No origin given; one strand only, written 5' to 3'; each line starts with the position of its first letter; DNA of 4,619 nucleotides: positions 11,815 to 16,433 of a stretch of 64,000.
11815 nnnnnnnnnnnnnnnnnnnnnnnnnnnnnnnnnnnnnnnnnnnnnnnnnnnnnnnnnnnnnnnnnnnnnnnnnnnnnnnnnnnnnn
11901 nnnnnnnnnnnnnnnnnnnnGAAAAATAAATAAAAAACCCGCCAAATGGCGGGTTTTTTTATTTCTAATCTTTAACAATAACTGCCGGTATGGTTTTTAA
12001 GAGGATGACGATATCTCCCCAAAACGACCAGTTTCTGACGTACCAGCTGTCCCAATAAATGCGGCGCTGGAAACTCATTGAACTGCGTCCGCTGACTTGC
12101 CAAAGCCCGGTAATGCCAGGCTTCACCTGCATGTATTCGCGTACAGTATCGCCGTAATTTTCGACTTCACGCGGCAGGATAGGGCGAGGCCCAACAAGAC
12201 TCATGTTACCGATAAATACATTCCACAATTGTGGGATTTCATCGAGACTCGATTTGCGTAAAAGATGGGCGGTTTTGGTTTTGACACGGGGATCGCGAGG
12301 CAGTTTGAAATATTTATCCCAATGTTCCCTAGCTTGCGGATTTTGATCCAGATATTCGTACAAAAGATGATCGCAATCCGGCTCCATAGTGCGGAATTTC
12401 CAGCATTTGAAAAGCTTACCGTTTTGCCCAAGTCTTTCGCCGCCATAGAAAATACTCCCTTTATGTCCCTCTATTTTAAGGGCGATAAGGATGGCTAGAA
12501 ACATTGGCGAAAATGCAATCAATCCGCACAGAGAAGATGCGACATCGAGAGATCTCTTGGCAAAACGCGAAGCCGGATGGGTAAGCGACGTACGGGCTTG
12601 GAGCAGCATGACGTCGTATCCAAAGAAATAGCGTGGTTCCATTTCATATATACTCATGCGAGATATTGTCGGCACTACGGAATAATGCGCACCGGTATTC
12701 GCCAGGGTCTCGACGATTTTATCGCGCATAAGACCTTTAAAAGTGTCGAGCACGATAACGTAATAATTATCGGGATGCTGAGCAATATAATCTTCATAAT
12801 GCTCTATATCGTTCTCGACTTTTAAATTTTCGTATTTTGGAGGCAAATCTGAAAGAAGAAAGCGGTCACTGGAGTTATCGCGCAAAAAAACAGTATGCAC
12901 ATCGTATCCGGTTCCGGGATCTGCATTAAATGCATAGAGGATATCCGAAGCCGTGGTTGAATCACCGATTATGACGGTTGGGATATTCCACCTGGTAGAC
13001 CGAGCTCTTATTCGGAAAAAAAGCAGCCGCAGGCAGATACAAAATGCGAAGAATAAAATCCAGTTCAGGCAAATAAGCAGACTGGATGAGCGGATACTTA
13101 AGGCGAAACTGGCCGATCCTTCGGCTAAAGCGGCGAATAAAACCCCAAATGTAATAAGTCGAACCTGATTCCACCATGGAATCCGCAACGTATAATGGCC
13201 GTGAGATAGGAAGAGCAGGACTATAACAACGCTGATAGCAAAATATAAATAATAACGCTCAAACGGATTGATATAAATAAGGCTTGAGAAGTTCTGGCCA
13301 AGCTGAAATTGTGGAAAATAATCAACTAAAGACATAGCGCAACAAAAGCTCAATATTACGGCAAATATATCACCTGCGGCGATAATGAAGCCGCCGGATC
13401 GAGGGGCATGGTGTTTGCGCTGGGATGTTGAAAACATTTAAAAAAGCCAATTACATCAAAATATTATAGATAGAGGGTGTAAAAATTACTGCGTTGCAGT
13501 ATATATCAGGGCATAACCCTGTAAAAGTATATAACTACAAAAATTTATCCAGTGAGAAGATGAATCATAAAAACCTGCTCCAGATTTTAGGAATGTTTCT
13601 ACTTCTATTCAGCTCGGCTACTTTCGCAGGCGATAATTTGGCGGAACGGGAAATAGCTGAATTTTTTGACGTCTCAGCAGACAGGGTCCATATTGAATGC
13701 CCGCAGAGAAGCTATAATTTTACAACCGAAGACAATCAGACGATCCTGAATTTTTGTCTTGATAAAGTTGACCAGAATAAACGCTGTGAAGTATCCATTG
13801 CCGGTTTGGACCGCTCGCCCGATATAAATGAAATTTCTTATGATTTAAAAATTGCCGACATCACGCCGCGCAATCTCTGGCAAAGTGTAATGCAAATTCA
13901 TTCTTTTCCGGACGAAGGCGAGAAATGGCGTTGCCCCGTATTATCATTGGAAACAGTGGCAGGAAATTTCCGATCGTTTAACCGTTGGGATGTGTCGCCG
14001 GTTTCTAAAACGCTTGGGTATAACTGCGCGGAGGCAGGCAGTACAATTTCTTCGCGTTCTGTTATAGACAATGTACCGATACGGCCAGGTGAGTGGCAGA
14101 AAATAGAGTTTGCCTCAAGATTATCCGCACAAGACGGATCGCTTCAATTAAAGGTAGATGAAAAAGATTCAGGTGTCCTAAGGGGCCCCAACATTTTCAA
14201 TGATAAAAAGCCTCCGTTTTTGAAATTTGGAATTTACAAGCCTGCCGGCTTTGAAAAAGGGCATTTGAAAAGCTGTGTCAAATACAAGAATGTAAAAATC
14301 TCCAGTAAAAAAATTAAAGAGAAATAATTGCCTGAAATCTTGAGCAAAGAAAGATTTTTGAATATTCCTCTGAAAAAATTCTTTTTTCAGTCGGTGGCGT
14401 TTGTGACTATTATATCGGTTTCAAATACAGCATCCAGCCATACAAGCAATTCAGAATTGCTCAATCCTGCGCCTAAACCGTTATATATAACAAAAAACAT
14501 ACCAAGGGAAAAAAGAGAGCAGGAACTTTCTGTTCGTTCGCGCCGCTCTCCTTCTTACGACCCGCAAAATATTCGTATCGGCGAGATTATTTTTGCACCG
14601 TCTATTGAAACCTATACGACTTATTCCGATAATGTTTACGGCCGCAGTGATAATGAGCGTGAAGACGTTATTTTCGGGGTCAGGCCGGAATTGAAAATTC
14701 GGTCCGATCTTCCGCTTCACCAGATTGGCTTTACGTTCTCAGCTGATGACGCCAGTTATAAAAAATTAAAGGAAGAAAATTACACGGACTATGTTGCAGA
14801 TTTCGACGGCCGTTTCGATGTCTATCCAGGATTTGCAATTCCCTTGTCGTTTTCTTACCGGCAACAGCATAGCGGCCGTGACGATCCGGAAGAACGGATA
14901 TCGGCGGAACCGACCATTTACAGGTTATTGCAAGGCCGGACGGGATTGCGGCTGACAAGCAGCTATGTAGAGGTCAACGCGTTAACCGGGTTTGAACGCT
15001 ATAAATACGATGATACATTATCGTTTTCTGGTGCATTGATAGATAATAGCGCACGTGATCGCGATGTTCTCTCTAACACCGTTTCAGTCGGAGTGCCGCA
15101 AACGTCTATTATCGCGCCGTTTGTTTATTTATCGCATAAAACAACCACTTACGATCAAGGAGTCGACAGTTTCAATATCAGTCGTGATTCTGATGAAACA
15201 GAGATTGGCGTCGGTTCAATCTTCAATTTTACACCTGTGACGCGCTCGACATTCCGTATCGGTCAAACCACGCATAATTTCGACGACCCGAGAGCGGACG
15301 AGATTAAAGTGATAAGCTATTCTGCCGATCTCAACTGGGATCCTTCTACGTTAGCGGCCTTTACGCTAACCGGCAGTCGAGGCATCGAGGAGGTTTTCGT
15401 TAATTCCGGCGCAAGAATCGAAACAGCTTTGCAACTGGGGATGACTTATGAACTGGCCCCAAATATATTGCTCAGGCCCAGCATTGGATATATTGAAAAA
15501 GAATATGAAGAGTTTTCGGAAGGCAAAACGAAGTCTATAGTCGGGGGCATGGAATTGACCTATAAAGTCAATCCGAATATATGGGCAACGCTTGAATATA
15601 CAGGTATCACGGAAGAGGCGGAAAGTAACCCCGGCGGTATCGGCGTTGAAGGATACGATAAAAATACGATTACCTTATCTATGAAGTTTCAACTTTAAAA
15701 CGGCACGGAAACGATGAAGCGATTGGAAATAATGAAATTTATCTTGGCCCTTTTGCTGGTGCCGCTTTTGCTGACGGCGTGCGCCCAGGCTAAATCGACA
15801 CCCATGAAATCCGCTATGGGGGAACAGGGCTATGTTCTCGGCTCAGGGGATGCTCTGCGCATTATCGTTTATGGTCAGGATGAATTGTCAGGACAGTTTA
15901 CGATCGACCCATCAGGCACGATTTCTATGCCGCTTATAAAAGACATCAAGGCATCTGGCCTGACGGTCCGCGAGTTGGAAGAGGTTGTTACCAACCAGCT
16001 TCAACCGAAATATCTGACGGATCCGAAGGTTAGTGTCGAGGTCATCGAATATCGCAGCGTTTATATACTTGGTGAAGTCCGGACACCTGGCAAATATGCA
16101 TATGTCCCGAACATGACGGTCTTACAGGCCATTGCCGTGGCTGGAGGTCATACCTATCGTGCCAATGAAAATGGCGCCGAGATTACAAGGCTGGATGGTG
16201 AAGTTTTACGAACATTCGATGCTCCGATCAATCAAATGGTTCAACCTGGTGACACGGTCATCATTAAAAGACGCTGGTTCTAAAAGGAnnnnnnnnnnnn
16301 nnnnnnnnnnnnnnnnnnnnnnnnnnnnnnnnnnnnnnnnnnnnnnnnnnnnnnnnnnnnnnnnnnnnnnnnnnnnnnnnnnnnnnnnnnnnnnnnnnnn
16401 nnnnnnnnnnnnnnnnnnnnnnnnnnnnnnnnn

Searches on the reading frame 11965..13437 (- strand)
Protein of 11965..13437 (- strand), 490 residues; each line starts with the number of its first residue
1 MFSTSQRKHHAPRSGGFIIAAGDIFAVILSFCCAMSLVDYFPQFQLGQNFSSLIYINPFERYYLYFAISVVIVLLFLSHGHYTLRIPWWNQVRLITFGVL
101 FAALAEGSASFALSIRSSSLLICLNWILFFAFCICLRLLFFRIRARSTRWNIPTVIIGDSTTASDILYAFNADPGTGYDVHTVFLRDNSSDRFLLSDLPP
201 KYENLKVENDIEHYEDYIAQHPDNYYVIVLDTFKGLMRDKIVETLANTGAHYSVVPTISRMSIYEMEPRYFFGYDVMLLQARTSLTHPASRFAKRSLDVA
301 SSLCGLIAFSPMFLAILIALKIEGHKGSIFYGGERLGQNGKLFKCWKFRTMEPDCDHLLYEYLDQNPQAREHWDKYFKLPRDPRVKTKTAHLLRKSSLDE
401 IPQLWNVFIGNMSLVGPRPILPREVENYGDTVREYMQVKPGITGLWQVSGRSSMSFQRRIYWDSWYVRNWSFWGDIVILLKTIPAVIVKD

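Call 8: search_protein_families(library=pfam, proteins=[window:11965-13437:-], max_evalue=0.001)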
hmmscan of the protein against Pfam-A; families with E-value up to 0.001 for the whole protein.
window:11965-13437:- (490 aa): 2 families
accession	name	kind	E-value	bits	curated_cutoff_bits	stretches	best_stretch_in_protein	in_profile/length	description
PF02397.22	Bac_transf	-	4.6e-59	199.4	27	1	294-487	1-178/179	Bacterial sugar transferase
PF13727.12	CoA_binding_3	-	0.00031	21.2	25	1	90-248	16-167/175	CoA-binding domain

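Call 78: search_protein_families(library=ncbifam, proteins=[window:11965-13437:-], max_evalue=0.001)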
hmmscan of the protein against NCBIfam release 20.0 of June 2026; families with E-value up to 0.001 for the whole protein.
window:11965-13437:- (490 aa): 10 families
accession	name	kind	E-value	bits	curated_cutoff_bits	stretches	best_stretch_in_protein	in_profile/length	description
TIGR03022.1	WbaP_sugtrans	subfamily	1.9e-112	376.9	403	1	21-489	3-452/456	undecaprenyl-phosphate galactose phosphotransferase WbaP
TIGR03025.1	EPS_sugtrans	subfamily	9.2e-99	331.6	295.55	1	23-489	3-441/445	exopolysaccharide biosynthesis polyprenyl glycosylphosphotransferase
NF011751.0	PRK15204.1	equivalog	3.4e-80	270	907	1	15-490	13-473/476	undecaprenyl-phosphate galactose phosphotransferase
TIGR03023.1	WcaJ_sugtrans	equivalog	6.1e-75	253.2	410.75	1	49-489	24-449/453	undecaprenyl-phosphate glucose phosphotransferase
NF052601.1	undeca_RfbP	equivalog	3.3e-67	226.3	330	1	284-488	35-237/244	undecaprenyl-phosphate galactose phosphotransferase family protein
NF041877.1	EPS_EpsZ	equivalog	1.2e-46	159.4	800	1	287-488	259-454/459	exopolysaccharide biosynthesis polyisoprenyl-phosphate hexose-1-phosphate transferase EpsZ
TIGR03013.1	EpsB_2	subfamily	3.2e-39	135.2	393.35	1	290-488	251-438/443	TIGR03013 family XrtA/PEP-CTERM system glycosyltransferase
NF007518.0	PRK10124.1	equivalog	7.9e-36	123.8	684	1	104-483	94-454/464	undecaprenyl-phosphate glucose phosphotransferase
NF050817.1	PolSacchBiosHfsE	equivalog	1.1e-24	87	750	1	291-487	269-460/467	polysaccharide biosynthesis protein HfsE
NF045514.1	glycotran_HepC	equivalog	1.4e-19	70.3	140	1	286-420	109-212/220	heterocyst development glycosyltransferase HepC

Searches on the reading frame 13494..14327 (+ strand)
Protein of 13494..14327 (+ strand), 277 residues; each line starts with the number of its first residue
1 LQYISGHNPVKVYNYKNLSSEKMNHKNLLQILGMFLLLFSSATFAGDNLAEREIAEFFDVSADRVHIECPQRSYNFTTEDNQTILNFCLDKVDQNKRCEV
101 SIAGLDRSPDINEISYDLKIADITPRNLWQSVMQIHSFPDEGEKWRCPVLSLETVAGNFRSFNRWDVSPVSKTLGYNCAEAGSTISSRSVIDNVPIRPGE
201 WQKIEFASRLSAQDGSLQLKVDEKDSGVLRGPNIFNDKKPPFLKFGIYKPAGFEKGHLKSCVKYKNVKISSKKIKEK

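Call 8: search_protein_families(library=pfam, proteins=[window:13494-14327:+], max_evalue=0.001)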
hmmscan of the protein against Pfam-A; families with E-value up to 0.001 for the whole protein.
window:13494-14327:+ (277 aa): 1 family
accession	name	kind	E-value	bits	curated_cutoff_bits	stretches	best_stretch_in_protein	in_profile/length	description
PF14099.13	Polysacc_lyase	-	4.2e-10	40.3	29.9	1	125-252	78-197/210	Polysaccharide lyase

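Call 78: search_protein_families(library=ncbifam, proteins=[window:13494-14327:+], max_evalue=0.001)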
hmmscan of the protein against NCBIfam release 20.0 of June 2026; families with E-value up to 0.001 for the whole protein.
window:13494-14327:+ (277 aa): 0 families

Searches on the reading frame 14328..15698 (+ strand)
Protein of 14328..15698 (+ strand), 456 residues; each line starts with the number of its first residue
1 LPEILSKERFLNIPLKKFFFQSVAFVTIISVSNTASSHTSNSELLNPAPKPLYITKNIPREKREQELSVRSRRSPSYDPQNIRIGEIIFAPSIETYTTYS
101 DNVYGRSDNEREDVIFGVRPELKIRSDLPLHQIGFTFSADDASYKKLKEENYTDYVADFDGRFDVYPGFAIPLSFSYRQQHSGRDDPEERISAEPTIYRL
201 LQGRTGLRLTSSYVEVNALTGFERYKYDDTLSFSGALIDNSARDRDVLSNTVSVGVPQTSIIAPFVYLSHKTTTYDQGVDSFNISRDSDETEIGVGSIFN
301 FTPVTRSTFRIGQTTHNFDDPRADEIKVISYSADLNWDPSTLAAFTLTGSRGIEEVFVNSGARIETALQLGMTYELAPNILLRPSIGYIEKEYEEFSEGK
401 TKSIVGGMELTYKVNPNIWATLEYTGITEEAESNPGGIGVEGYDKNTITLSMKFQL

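Call 8: search_protein_families(library=pfam, proteins=[window:14328-15698:+], max_evalue=0.001)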
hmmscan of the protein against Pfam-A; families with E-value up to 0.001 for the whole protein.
window:14328-15698:+ (456 aa): 1 family
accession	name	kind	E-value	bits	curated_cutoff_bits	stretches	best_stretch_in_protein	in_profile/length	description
PF10082.15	BBP2_2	-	2.8e-62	211.2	23.7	1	75-455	2-377/378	Putative beta-barrel porin 2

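Call 78: search_protein_families(library=ncbifam, proteins=[window:14328-15698:+], max_evalue=0.001)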
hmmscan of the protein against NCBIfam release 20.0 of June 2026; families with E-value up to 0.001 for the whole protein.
window:14328-15698:+ (456 aa): 2 families
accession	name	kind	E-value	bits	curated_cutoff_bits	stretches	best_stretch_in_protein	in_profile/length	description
TIGR03016.1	pepcterm_hypo_1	hypoth_equivalog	4.6e-10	39.1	90.85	1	86-153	3-70/477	TIGR03016 family PEP-CTERM system-associated outer membrane protein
TIGR03014.2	EpsL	equivalog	7.6e-05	21.9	275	1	273-455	198-384/385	XrtB/PEP-CTERM-associated polysaccharide biosynthesis outer membrane protein EpsL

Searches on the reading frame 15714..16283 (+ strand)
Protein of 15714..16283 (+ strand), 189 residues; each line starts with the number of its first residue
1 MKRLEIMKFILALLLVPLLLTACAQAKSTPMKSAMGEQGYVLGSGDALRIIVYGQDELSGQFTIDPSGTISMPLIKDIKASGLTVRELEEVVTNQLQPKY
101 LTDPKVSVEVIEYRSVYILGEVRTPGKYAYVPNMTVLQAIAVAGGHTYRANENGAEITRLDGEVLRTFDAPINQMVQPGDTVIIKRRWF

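Call 8: search_protein_families(library=pfam, proteins=[window:15714-16283:+], max_evalue=0.001)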
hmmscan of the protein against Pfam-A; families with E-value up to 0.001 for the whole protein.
window:15714-16283:+ (189 aa): 3 families
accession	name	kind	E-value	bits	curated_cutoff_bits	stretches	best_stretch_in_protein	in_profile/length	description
PF02563.21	Poly_export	-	2.4e-24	85.8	28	1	37-110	4-76/77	Polysaccharide biosynthesis/export protein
PF10531.15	SLBB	-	4.1e-09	36.6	27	1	116-164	2-51/55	SLBB domain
PF22461.2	SLBB_2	-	1.4e-07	31.9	27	1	115-184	2-79/79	SLBB domain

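Call 78: search_protein_families(library=ncbifam, proteins=[window:15714-16283:+], max_evalue=0.001)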
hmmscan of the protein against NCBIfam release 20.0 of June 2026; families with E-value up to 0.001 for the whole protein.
window:15714-16283:+ (189 aa): 4 families
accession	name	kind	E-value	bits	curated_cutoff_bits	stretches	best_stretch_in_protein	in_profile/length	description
TIGR03027.2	pepcterm_export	equivalog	7e-32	110.4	180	1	39-189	2-169/169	XrtA/PEP-CTERM system exopolysaccharide export protein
TIGR03028.1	EpsE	equivalog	3.7e-27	95.2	262.65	2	40-115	2-78/239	polysaccharide export protein EpsE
NF041843.1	EpsY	equivalog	3e-19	69.1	320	1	32-157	45-171/211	exopolysaccharide export protein EpsY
NF011658.0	PRK15078.1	subfamily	2.6e-15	56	333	1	29-183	74-248/380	polysaccharide export protein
